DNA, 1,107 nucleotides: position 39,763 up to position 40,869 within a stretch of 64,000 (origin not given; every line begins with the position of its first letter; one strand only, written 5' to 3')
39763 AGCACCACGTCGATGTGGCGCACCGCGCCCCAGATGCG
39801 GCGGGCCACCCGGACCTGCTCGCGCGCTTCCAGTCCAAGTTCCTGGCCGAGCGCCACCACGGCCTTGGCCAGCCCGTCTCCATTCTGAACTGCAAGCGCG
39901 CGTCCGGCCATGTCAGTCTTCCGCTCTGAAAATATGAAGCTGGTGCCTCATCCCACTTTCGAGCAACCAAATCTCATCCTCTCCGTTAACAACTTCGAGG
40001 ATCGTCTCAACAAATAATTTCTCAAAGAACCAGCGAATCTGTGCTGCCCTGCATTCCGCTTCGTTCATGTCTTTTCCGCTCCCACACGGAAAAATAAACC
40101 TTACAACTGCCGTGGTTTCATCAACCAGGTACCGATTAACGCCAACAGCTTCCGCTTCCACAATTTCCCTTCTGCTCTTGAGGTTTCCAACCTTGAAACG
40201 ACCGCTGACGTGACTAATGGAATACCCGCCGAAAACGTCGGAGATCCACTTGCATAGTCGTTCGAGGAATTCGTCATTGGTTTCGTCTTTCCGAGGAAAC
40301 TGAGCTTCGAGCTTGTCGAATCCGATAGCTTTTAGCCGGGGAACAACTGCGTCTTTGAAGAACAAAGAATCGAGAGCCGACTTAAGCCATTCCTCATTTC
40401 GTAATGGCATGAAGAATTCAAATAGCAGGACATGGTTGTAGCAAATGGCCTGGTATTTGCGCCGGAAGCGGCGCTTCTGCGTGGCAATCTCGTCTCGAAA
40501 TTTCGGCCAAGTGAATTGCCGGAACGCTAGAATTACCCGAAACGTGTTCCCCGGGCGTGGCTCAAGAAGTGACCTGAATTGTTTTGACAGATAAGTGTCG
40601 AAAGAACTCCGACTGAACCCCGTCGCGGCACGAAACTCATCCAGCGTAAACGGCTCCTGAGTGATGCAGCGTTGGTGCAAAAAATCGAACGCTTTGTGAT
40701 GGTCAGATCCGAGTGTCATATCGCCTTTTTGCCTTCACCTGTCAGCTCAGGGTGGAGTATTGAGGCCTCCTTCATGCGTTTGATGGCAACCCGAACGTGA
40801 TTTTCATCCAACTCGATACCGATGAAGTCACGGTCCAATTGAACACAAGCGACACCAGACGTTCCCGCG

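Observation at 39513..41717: Three-gene methyltransferase / unknown 268-aa / minimal PD-(D/E)XK nuclease operon with mosaic base composition (candidate atypical R-M or defence island)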

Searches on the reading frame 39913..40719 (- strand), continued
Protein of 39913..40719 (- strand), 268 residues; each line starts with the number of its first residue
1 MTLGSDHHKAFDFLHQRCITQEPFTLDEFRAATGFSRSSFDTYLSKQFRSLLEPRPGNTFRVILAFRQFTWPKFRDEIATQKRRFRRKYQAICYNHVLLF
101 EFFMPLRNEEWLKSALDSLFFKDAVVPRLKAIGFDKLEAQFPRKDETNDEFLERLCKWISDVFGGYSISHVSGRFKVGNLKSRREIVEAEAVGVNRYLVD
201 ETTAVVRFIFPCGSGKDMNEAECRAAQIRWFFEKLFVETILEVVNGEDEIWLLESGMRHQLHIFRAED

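Call 50: search_protein_families(library=pfam, proteins=[P0280, P0286, P0317, P0351, P0339, P0378, P0293, P0380, P0385, P0274], max_evalue=0.01)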
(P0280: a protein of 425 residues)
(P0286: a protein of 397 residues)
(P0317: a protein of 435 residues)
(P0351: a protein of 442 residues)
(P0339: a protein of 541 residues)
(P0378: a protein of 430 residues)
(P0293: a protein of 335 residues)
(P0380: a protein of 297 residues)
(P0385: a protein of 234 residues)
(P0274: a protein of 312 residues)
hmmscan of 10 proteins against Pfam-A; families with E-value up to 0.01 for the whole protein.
P0280 (425 aa): 0 families

P0286 (397 aa): 0 families

P0317 (435 aa): 0 families

P0351 (442 aa): 0 families

P0339 (541 aa): 0 families

P0378 (430 aa): 0 families

P0293 (335 aa): 0 families

P0380 (297 aa): 0 families

P0385 (234 aa): 0 families

P0274 (312 aa): 0 families

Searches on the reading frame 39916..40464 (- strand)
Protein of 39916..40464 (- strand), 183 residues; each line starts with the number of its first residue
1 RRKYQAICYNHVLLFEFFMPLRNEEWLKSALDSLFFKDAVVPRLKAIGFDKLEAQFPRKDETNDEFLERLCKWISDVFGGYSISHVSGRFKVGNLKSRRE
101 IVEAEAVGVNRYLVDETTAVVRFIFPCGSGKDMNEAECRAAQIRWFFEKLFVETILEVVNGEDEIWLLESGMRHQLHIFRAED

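Call 59: predict_structure(alignment_id=A2)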
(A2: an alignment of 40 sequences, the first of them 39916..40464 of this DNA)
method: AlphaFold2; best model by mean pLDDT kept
length: 183 residues; sequences in the alignment: 40
mean_pLDDT: 87.2   pTM: 0.80
mean pLDDT of the five models: 87.2, 86.4, 84.7, 79.8, 77.7
residues with pLDDT >= 90: 90; 70-90: 84; 50-70: 8; < 50: 1
segments of 3 or more residues with pLDDT < 50: none
pLDDT, mean of each block of 10 residues (from residue 1): 68 89 85 95 97 96 97 94 86 86 83 80 89 91 96 89 83 73 66
secondary structure, 60 per line:
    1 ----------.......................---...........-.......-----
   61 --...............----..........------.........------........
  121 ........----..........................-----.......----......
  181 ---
elements in order: E11-20 H21-33 H37-47 H49-55 H63-77 E82-91 H98-106 E113-128 H133-158 E164-170 E175-180
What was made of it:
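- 39916..40464 (-): G2 C-terminal GlnB/PII-like alpha/beta sandwich with a ~57-aa helical insert. The nearest solved structure is a phage SAM lyase. Domain model pLDDT 87.2, pTM 0.80 (call 59).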

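Call 63: fold_search(model_id=the predicted structure, library=pdb)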
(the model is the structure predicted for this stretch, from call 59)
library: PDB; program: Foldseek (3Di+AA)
matches with E <= 10: 606; with E <= 0.001: 1
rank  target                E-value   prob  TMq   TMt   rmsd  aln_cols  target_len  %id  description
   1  6znb                  7.2e-04  1.00  0.40  0.55   5.9       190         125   10  PHAGE SAM LYASE IN APO STATE (released 2021-02-24)
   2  4r25                  1.1e-02  0.99  0.32  0.47   9.6       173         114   12  Structure of B. subtilis GlnK (released 2015-03-04)
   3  4rx6_A                1.5e-02  0.99  0.32  0.50   9.5       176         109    8  Structure of B. subtilis GlnK-ATP complex to 2.6 Angstrom (released 2015-12-30)
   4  2j9d_J                1.9e-02  0.96  0.31  0.46   9.8       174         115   12  Structure of GlnK1 with bound effectors indicates regulatory mechanism for ammonia uptake (released 2007-01-16)
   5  4rx6_B                2.5e-02  0.96  0.32  0.48   9.3       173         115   12  Structure of B. subtilis GlnK-ATP complex to 2.6 Angstrom (released 2015-12-30)
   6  2rd5_C                2.5e-02  0.87  0.29  0.39  10.8       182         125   12  Structural basis for the regulation of N-acetylglutamate kinase by PII in Arabidopsis thaliana (released 2007-10-02)
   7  4rx6_D                3.4e-02  0.84  0.28  0.44  10.4       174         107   10  Structure of B. subtilis GlnK-ATP complex to 2.6 Angstrom (released 2015-12-30)
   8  9lqd                  3.9e-02  0.47  0.26  0.34  11.8       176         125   11  Crystal structure of SAM lyase (released 2025-11-26)
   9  9gab_A                5.3e-02  0.30  0.22  0.29  11.3       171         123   13  Structure and catalytic mechanism of SAM-AMP lyase in Clostridium botulinum CorA-associated type III CRISPR system (released 2025-07-02)
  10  2wcr_A                5.3e-02  0.21  0.20  0.23  14.8       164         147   13  Crystal Structure of Tip-Alpha N34 (HP0596) from Helicobacter pylori at pH8 (released 2009-05-12)
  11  9lqe_G                5.6e-02  0.69  0.32  0.43  10.3       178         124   11  Crystal structure of SAM lyase in complex with SAH (released 2025-11-26)
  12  9iku_A                5.6e-02  0.20  0.21  0.25  15.0       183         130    9  Crystal structure of Se-Met CTB10 (released 2025-05-14)
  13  2rd5_D                6.0e-02  0.87  0.31  0.42   9.6       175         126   11  Structural basis for the regulation of N-acetylglutamate kinase by PII in Arabidopsis thaliana (released 2007-10-02)
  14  9jhb_C                7.2e-02  0.16  0.23  0.17  14.4       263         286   10  Cryo-EM structure of RacrIC1-Cascade IC1-complex II (released 2026-03-18)
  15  2gx8_A                8.1e-02  0.85  0.33  0.18  10.5       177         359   10  The Crystal Structure of Bacillus cereus protein related to NIF3 (released 2006-05-16)
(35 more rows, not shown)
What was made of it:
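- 39916..40464 (-): Foldseek top hit 6znb at E 7.2e-4, prob 1.00, TM 0.40/0.55, followed by GlnK/PII and other SAM and SAM-AMP lyases (call 63).
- On Phage SAM lyase / GlnB-like superfamily (G2 C-domain): Foldseek hit 6znb at E 7.2e-4, prob 1.00, TM 0.40 (query) and 0.55 (target), rmsd 5.9 A. GlnK/PII hits at E 0.01-0.03 (call 63).
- Closest known: Phage SAM lyases. Same: The G2 C-domain model is an alpha/beta sandwich whose best PDB match is Svi3-3 (6znb), followed by GlnK/PII, other SAM lyases and a SAM-AMP lyase (call 63).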

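Call 71: fold_search(model_id=the predicted structure, library=viral)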
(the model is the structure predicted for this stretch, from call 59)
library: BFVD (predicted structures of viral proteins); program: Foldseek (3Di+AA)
matches with E <= 10: 459; with E <= 0.001: 4
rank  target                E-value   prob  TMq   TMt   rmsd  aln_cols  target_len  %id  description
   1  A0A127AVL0            9.8e-05  1.00  0.38  0.59   6.8       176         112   16  Uncharacterized protein [Xanthomonas phage f30-Xaj]
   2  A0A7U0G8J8            2.8e-04  1.00  0.32  0.44   6.8       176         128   12  (no name in the UniProt tables at hand)
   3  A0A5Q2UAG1            3.6e-04  1.00  0.41  0.61   4.9       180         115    7  Uncharacterized protein [Bacteriophage Titan-X]
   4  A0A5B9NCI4            9.2e-04  1.00  0.39  0.47   5.6       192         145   11  Uncharacterized protein [Stenotrophomonas phage Ponderosa]
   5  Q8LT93                1.1e-03  0.99  0.32  0.44  12.3       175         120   14  Uncharacterized protein [Vibrio phage VpV262]
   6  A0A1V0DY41            1.7e-03  0.99  0.32  0.36   6.8       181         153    9  Uncharacterized protein [Dinoroseobacter phage vB_DshS-R5C]
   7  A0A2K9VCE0            1.9e-03  1.00  0.31  0.47   7.5       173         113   12  Uncharacterized protein [Lactobacillus phage Bacchae]
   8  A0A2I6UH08            3.2e-03  0.94  0.27  0.23  11.7       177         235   13  Uncharacterized protein [Salinibacter phage M31CR41-2]
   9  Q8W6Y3                8.1e-03  0.99  0.33  0.54   7.0       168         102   12  Uncharacterized protein [Synechococcus phage P60]
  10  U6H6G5                9.2e-03  0.94  0.32  0.16   7.2       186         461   10  GP117 [Caviid herpesvirus 2 str. CIDMTR]
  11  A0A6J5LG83            1.0e-02  0.97  0.28  0.47   8.0       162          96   12  Uncharacterized protein [uncultured Caudovirales phage]
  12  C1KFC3                1.3e-02  0.84  0.27  0.41  11.4       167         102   12  Uncharacterized protein [Lactobacillus phage Lb338-1]
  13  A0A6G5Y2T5            1.7e-02  0.96  0.31  0.36   7.3       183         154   10  (no name in the UniProt tables at hand)
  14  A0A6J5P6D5            1.7e-02  0.77  0.25  0.38  15.3       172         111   10  Uncharacterized protein [uncultured Caudovirales phage]
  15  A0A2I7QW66            1.9e-02  0.87  0.28  0.42  11.7       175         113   13  (no name in the UniProt tables at hand)
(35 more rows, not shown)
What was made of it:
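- Small phage proteins match in BFVD at E 1e-4 to 1e-3 (call 71).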
